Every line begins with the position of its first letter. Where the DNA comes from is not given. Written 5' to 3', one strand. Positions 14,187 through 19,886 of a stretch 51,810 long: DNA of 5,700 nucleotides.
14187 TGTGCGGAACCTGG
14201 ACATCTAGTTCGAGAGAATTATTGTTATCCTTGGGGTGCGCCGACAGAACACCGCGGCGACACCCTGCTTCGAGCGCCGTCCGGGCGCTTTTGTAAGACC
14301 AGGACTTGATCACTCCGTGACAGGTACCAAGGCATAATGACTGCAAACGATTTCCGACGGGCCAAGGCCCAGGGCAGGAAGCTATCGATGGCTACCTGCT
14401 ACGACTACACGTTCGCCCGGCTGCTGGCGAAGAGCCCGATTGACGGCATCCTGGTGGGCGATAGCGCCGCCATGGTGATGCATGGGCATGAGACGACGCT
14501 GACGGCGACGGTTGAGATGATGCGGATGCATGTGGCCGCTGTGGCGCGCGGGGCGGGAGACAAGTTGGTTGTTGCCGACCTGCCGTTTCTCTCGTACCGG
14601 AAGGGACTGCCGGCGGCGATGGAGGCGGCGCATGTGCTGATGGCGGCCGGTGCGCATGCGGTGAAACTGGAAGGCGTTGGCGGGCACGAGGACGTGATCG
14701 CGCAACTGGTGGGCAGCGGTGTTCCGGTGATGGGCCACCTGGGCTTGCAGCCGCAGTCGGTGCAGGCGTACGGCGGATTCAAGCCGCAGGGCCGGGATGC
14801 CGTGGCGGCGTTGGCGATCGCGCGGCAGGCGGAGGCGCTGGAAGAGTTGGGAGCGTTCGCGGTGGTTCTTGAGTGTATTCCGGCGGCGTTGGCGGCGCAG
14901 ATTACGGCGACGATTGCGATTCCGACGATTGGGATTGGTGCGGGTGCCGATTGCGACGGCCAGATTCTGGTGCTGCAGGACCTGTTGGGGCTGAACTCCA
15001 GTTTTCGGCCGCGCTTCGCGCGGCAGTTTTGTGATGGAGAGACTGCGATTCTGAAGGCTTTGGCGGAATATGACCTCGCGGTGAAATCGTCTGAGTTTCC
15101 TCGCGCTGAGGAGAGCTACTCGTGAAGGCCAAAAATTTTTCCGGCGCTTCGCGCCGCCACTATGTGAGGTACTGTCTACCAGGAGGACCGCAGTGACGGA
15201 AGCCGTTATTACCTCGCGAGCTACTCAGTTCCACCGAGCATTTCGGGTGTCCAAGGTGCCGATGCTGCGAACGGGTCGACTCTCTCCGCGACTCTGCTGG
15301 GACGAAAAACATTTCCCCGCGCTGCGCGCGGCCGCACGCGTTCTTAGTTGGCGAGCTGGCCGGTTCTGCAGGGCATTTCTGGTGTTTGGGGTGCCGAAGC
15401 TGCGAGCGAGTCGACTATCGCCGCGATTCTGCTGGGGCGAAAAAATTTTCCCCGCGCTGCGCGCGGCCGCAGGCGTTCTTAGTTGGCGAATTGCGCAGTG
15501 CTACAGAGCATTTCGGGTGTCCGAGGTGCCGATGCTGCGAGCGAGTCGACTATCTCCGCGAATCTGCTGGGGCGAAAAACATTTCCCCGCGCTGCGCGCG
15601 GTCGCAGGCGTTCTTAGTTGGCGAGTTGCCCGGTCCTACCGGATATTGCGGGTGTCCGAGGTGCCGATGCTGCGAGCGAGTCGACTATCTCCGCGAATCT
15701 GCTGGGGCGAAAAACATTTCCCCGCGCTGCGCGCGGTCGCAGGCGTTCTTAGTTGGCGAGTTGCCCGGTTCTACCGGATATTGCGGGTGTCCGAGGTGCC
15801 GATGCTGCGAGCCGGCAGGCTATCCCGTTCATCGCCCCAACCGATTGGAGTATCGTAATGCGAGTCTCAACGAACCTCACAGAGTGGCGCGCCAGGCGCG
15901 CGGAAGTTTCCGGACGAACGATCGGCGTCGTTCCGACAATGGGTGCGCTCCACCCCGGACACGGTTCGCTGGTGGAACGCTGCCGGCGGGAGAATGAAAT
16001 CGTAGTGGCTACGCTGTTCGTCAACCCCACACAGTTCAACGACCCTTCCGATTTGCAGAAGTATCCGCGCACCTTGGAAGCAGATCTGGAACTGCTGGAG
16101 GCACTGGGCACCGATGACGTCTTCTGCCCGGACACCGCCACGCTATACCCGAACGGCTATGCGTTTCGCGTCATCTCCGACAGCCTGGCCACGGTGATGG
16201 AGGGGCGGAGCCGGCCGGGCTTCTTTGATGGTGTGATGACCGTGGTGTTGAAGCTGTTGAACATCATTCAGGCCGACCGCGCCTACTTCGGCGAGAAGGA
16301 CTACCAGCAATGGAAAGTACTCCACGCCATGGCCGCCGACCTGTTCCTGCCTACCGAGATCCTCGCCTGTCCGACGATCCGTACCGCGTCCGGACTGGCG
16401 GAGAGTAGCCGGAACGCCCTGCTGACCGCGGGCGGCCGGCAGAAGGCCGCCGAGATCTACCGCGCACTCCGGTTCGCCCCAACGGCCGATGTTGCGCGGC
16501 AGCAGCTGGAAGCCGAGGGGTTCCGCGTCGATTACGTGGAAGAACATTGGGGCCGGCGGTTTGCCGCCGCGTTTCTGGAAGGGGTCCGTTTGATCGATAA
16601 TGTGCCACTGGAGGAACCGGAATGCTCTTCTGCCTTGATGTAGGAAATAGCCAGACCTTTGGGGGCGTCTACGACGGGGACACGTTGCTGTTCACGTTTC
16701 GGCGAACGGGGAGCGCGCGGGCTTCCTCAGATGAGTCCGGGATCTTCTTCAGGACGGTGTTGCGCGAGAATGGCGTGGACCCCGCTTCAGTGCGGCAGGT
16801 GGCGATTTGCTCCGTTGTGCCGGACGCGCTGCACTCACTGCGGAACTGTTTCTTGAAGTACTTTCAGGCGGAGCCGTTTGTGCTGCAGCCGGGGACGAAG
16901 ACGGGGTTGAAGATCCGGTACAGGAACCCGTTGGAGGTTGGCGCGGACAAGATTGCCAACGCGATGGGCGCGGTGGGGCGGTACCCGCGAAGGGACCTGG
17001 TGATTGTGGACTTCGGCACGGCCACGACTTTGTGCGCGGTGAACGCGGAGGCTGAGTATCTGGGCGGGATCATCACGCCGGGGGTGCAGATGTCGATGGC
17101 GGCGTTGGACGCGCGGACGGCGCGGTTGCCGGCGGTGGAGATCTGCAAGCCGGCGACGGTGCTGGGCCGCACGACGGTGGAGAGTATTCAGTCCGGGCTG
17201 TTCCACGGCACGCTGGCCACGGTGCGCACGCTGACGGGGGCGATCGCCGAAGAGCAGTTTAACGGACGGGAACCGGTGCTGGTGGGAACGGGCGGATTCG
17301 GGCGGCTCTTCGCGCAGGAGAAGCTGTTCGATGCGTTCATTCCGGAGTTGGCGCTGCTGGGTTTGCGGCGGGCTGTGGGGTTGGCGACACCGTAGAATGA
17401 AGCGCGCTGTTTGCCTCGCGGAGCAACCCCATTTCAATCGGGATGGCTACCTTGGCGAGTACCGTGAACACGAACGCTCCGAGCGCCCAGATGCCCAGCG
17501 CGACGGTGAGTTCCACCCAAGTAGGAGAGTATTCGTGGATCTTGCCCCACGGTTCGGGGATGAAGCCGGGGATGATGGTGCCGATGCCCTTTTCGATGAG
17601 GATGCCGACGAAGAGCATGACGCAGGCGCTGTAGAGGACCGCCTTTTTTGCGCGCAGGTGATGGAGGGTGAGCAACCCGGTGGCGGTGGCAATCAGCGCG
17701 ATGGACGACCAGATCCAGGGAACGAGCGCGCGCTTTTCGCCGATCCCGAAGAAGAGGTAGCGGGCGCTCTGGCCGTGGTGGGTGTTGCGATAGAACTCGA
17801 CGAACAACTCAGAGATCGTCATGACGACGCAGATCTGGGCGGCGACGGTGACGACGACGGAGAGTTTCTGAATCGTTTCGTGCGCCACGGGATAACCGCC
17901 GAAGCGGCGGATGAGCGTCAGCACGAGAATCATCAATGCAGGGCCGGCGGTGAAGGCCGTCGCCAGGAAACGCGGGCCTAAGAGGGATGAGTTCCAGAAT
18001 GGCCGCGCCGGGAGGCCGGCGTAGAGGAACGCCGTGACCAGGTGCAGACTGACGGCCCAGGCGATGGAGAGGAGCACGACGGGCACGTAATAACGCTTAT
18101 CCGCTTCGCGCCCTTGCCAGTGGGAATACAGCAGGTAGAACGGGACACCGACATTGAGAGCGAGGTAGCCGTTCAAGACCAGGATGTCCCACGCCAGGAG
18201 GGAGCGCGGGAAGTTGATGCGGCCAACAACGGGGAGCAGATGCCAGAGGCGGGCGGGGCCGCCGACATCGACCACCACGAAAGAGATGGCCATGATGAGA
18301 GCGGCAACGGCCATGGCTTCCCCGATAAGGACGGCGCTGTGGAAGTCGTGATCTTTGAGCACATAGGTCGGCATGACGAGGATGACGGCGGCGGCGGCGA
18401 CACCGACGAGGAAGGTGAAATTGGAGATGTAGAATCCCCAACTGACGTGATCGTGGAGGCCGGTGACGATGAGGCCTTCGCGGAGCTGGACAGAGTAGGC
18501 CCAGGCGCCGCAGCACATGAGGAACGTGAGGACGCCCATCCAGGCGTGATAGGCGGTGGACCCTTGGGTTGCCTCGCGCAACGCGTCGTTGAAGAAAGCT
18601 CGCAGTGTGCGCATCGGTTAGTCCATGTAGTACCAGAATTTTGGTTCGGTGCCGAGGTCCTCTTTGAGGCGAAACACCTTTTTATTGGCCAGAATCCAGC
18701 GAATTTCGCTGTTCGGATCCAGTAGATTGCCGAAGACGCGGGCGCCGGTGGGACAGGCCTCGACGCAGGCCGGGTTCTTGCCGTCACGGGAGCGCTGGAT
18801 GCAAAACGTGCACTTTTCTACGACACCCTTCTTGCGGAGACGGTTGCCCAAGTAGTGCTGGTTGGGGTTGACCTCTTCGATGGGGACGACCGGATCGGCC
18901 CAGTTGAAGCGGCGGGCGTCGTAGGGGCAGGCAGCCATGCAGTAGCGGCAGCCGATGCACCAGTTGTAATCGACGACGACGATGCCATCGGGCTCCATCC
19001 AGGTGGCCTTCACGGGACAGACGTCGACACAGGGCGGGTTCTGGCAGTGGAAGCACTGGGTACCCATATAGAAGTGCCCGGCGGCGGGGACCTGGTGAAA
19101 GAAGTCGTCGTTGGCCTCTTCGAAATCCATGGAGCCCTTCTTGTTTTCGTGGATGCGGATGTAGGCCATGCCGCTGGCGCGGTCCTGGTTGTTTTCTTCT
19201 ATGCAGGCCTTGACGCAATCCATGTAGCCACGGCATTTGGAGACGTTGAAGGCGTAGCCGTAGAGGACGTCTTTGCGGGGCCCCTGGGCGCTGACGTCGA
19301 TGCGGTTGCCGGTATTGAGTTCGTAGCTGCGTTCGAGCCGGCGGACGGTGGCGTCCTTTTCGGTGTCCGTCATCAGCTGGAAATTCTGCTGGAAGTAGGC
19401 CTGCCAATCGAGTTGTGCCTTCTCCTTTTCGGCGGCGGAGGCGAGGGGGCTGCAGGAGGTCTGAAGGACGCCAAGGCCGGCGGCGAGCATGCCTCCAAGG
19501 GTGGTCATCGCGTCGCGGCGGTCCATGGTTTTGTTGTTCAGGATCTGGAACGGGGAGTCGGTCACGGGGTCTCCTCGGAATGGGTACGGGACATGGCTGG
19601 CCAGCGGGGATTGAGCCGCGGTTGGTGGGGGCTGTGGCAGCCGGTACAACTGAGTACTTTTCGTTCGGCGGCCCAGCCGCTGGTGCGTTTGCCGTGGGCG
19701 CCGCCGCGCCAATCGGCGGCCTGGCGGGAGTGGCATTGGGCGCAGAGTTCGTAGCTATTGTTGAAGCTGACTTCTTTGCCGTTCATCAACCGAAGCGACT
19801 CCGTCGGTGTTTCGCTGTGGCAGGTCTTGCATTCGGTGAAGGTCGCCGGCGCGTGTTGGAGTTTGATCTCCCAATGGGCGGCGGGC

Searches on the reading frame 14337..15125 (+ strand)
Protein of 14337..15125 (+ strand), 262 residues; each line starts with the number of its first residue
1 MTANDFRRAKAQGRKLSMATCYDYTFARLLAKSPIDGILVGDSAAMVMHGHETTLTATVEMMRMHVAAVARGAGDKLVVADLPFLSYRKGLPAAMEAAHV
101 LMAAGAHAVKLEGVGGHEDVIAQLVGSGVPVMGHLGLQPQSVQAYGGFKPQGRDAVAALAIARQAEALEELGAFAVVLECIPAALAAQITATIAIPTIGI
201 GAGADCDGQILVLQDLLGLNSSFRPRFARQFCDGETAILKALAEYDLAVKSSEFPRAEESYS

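Call 31: search_protein_families(library=pfam, proteins=[window:14337-15125:+], max_evalue=0.0001)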
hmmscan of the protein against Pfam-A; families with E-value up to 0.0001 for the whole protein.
window:14337-15125:+ (262 aa): 1 family
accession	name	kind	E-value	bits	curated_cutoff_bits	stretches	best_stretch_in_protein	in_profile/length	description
PF02548.21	Pantoate_transf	-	6.7e-99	330.9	28.7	1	2-256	3-258/259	Ketopantoate hydroxymethyltransferase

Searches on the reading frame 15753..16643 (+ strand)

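Call 31: search_protein_families(library=pfam, proteins=[window:15753-16643:+], max_evalue=0.0001)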
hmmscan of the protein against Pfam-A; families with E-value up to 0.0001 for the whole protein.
window:15753-16643:+ (296 aa): 1 family
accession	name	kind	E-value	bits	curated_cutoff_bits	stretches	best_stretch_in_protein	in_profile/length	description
PF02569.21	Pantoate_ligase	-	3.2e-81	272.9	20.7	1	40-284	7-267/268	Pantoate-beta-alanine ligase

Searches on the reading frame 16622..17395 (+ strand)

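Call 31: search_protein_families(library=pfam, proteins=[window:16622-17395:+], max_evalue=0.0001)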
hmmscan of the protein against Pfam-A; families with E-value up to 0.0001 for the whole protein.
window:16622-17395:+ (257 aa): 1 family
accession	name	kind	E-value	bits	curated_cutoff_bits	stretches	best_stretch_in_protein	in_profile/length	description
PF03309.20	Pan_kinase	-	1.3e-64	218.3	24.7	1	3-204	2-202/205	Type III pantothenate kinase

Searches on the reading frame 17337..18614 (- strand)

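Call 31: search_protein_families(library=pfam, proteins=[window:17337-18614:-], max_evalue=0.0001)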
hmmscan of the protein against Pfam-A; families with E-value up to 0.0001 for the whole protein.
window:17337-18614:- (425 aa): 1 family
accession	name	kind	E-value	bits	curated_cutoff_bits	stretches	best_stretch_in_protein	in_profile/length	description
PF03916.19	NrfD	-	3e-31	109.7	25.8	1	51-341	3-300/313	Polysulphide reductase, NrfD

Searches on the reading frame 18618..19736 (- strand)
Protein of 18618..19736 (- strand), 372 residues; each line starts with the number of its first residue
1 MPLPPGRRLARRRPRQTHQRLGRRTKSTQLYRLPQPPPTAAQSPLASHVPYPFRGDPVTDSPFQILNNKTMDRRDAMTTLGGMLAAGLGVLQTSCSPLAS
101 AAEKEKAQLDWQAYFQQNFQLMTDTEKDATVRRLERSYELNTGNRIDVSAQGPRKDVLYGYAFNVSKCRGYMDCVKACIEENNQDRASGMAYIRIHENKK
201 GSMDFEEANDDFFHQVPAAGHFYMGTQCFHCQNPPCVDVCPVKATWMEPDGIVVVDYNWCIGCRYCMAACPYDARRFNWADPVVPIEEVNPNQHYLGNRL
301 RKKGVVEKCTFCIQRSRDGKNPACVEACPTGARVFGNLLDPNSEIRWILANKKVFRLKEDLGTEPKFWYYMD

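Call 31: search_protein_families(library=pfam, proteins=[window:18618-19736:-], max_evalue=0.0001)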
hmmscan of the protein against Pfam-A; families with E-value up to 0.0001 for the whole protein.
window:18618-19736:- (372 aa): 7 families
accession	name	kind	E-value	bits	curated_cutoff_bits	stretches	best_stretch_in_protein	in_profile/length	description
PF13247.11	Fer4_11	-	1.2e-21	77.3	26.2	2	222-281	4-65/100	4Fe-4S dicluster domain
PF12838.12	Fer4_7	-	4.6e-12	46.7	27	1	260-332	2-52/52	4Fe-4S dicluster domain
PF13187.11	Fer4_9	-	9.8e-12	45.2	27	1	260-332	2-51/52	4Fe-4S dicluster domain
PF13237.11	Fer4_10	-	1.3e-10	41.4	25.5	1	253-329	2-53/53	4Fe-4S dicluster domain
PF00037.32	Fer4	-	1.3e-07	31.6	21.1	1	253-275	1-23/24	4Fe-4S binding domain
PF12797.12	Fer4_2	-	7.4e-06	26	24.5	1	252-272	2-22/22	4Fe-4S binding domain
PF12837.12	Fer4_6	-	4.5e-05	23.7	25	1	252-274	1-23/24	4Fe-4S binding domain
